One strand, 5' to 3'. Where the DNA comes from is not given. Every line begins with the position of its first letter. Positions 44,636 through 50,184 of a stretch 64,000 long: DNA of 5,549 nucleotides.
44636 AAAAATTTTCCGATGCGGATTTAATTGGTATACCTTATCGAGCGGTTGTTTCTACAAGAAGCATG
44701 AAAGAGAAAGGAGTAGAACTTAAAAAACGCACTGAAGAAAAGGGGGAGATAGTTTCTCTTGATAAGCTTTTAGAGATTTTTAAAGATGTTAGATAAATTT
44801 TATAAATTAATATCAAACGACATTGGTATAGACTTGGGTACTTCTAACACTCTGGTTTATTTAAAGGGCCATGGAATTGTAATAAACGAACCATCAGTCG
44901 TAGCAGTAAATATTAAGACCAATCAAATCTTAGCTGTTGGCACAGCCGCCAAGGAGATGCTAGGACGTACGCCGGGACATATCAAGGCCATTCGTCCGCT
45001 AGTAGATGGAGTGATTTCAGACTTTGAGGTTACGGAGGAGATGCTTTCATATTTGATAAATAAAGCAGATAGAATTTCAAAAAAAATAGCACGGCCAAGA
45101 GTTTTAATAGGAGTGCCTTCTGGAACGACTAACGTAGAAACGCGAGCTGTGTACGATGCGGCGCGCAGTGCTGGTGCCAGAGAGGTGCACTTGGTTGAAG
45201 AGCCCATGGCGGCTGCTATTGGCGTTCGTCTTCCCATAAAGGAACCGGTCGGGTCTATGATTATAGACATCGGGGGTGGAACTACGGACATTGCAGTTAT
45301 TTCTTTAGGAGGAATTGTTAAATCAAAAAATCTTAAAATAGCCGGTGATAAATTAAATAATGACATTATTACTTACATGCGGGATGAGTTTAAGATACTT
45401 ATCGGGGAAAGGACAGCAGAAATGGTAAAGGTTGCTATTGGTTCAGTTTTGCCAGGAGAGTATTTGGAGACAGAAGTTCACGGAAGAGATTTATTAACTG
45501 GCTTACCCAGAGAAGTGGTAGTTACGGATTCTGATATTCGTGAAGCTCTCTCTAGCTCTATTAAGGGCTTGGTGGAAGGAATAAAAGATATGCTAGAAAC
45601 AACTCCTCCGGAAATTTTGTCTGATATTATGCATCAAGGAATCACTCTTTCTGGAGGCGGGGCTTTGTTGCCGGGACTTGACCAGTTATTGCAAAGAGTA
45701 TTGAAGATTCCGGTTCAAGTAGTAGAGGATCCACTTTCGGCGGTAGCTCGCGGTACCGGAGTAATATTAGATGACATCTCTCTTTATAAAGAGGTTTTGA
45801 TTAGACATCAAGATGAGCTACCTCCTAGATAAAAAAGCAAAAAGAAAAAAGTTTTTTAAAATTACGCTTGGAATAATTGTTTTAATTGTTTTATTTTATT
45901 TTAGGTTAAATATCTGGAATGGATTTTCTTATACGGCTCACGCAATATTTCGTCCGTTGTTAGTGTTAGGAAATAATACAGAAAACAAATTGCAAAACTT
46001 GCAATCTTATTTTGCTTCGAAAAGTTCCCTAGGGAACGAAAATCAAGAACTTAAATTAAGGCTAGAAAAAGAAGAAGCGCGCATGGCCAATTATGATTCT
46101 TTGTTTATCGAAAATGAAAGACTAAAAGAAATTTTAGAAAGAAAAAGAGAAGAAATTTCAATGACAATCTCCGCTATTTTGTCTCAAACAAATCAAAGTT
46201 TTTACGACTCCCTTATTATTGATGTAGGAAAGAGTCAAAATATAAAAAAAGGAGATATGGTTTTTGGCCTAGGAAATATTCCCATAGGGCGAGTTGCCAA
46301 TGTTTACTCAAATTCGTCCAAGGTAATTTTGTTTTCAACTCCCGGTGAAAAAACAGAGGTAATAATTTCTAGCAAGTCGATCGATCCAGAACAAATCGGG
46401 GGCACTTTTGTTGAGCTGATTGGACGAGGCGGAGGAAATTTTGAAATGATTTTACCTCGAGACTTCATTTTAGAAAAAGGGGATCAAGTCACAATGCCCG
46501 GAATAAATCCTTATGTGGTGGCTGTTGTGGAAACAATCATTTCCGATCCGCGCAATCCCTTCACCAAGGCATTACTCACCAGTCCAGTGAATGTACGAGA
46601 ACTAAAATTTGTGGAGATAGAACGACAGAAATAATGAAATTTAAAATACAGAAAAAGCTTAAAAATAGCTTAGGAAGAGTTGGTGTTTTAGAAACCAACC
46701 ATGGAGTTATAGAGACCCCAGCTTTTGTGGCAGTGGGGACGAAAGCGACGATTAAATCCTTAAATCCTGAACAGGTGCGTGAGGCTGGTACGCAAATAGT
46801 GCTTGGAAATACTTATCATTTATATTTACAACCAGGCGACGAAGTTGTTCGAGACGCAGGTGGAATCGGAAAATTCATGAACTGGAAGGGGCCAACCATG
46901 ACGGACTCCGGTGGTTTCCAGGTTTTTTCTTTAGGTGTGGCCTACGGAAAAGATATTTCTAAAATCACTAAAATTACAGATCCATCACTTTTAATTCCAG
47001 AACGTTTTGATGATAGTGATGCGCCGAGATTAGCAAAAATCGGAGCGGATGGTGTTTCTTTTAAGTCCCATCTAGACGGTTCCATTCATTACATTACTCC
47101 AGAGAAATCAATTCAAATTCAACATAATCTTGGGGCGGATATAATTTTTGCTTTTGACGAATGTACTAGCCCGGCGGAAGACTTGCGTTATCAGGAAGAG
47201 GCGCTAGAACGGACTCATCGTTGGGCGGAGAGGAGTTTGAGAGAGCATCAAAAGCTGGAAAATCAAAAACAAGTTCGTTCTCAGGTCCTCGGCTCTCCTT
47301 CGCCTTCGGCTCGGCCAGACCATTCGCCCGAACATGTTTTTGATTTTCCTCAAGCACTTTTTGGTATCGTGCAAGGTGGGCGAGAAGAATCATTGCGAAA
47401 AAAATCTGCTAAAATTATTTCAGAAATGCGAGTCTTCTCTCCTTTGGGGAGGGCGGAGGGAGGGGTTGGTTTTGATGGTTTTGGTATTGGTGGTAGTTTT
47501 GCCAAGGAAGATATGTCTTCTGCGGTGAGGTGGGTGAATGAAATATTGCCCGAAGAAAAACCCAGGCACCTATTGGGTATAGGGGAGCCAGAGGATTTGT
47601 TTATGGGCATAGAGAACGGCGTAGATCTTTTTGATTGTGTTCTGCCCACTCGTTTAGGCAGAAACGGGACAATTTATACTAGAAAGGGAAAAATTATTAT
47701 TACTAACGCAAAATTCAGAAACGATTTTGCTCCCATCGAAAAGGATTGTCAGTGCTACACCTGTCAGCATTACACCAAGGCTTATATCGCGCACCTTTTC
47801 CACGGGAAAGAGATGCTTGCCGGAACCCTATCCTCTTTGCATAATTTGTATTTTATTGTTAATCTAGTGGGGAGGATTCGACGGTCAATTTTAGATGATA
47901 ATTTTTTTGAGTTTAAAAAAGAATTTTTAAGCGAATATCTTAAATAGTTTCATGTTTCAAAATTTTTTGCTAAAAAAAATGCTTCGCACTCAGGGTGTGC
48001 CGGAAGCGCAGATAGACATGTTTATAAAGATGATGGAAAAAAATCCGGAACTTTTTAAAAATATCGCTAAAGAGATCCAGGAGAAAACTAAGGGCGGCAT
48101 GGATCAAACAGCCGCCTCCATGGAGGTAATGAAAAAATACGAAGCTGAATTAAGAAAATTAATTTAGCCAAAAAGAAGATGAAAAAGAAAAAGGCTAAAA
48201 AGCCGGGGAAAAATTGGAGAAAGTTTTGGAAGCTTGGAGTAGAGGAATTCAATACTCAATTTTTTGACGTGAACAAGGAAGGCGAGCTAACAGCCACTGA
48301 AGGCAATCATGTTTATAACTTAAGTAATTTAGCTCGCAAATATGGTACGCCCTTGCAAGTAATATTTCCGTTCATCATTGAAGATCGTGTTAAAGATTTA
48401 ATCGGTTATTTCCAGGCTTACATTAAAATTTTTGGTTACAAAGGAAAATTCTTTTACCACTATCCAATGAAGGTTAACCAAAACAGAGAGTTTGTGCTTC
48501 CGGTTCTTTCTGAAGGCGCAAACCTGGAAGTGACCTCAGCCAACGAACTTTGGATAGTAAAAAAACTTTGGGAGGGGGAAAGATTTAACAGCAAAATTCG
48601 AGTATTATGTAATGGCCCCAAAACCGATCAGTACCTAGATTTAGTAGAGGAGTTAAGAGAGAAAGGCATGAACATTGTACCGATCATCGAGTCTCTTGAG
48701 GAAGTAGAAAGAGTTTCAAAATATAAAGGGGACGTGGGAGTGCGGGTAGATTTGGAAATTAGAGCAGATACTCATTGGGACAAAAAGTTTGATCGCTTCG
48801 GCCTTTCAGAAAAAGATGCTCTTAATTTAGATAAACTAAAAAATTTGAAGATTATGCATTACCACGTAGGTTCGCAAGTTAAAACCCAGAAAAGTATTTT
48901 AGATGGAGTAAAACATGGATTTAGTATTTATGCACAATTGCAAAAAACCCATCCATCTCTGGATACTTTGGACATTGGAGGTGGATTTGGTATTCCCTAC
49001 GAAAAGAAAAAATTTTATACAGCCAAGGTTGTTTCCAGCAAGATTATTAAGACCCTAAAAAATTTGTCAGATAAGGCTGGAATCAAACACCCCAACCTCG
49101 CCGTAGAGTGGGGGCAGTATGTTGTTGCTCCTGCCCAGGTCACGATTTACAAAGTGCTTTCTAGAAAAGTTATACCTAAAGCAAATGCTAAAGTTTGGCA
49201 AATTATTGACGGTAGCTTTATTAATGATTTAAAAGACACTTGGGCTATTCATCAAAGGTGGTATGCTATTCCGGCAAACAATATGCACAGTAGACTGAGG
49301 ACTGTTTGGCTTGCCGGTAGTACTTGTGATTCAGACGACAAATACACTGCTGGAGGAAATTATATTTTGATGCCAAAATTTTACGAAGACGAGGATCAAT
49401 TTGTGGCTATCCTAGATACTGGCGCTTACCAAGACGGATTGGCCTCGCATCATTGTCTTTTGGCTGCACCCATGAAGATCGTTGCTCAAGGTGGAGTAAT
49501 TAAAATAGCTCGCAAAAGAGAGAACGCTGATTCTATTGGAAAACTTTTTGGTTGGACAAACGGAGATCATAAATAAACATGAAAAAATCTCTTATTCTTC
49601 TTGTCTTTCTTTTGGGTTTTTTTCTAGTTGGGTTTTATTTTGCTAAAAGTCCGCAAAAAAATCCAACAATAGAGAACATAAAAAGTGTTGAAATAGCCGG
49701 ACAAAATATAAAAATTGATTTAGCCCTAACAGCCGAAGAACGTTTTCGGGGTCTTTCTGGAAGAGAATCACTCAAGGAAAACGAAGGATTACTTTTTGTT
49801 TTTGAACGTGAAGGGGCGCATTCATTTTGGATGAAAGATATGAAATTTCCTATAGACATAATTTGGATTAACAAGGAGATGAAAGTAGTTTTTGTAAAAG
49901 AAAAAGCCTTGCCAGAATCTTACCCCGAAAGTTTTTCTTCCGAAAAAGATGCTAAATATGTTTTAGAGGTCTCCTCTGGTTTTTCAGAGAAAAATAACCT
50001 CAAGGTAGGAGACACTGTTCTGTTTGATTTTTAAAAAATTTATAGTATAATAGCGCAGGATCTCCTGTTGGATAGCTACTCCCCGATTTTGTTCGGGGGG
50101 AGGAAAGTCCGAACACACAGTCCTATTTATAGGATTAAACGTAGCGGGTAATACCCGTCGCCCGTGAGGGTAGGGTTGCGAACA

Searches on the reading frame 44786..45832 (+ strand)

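Call 9: search_protein_families(library=pfam, proteins=[window:44786-45832:+], max_evalue=0.00001)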
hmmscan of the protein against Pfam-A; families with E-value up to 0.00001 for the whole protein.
window:44786-45832:+ (348 aa): 4 families
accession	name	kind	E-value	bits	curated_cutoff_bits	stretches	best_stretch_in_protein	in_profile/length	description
PF06723.19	MreB_Mbl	-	1.7e-134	448.3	27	1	10-333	1-324/327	MreB/Mbl protein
PF14450.12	FtsA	-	6.8e-14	52.7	31.8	1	159-315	2-112/127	Cell division protein FtsA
PF00012.26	HSP70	-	7e-11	41.5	20.6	1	81-204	112-240/599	Hsp70 protein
PF00022.25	Actin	-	1.4e-08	34.3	27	0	36-201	31-190/410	Actin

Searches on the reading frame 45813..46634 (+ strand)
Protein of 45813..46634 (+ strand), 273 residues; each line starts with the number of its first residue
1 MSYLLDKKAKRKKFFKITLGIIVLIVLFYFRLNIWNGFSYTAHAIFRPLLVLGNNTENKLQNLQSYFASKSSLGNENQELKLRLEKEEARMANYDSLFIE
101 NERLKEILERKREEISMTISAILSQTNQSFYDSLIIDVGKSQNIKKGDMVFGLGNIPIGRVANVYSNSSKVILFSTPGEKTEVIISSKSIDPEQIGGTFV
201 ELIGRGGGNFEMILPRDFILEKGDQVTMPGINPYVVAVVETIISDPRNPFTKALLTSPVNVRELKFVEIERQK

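Call 40: search_protein_families(library=pfam, proteins=[window:45813-46634:+], max_evalue=0.001)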
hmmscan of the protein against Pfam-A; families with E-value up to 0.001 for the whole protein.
window:45813-46634:+ (273 aa): 1 family
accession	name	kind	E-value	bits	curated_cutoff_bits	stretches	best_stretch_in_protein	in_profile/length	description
PF04085.20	MreC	-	1.3e-12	48.2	28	1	122-268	1-144/147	Rod shape-determining protein MreC, barrel core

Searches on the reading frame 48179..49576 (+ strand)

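Call 9: search_protein_families(library=pfam, proteins=[window:48179-49576:+], max_evalue=0.00001)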
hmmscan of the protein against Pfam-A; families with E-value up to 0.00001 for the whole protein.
window:48179-49576:+ (465 aa): 1 family
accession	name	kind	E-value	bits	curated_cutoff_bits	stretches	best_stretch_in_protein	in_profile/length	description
PF02784.22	Orn_Arg_deC_N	-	3.6e-27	95.7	23.4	1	80-317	10-247/247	Pyridoxal-dependent decarboxylase, pyridoxal binding domain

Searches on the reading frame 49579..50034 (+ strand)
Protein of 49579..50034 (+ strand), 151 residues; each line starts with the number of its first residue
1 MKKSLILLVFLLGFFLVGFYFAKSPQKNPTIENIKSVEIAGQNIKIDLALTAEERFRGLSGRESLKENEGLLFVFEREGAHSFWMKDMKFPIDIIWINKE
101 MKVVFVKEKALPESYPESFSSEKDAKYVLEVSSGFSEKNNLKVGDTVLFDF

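Call 9: search_protein_families(library=pfam, proteins=[window:49579-50034:+], max_evalue=0.00001)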
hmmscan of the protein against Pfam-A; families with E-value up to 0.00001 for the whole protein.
window:49579-50034:+ (151 aa): 1 family
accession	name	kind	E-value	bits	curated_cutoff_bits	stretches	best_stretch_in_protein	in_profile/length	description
PF02643.20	DUF192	-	9.5e-31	106.2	27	1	44-147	1-94/96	Uncharacterized ACR, COG1430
